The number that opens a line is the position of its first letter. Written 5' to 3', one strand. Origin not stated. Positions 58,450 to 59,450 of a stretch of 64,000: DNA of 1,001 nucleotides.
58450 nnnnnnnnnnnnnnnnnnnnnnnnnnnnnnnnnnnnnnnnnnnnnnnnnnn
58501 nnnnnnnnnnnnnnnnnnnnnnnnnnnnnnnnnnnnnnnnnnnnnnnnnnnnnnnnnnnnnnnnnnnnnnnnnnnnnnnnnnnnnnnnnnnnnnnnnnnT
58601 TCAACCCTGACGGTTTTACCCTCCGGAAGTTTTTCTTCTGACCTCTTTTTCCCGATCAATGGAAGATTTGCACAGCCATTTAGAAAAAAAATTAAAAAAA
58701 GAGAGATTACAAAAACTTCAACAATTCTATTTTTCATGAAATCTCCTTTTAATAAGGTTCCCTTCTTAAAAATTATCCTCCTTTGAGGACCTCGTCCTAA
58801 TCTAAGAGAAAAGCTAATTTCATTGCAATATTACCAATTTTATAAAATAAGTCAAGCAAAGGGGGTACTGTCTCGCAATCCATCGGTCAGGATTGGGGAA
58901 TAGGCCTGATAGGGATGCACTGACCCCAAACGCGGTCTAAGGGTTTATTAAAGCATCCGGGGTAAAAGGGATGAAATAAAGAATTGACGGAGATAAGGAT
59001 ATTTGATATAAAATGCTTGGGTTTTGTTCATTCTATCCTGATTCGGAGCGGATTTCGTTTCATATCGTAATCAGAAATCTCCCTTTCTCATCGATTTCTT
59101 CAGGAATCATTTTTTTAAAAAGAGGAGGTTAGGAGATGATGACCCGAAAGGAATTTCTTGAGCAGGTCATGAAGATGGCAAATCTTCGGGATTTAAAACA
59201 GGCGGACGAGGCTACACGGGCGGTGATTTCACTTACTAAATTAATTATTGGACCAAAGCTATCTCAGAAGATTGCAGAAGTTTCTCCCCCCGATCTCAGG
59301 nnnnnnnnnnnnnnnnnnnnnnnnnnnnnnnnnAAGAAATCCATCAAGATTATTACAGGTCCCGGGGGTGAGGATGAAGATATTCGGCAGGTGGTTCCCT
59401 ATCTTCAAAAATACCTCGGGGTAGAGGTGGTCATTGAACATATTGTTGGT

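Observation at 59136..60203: Signal-peptide-less TctC/Bug-type solute-binding domain fused to a DUF2267-like N-terminus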

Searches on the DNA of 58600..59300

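Call 41: search_rna_families(source=window, start=58600, end=59300, threshold=evalue, max_evalue=1)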
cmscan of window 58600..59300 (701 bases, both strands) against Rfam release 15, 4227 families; matches with E-value up to 1: 0.
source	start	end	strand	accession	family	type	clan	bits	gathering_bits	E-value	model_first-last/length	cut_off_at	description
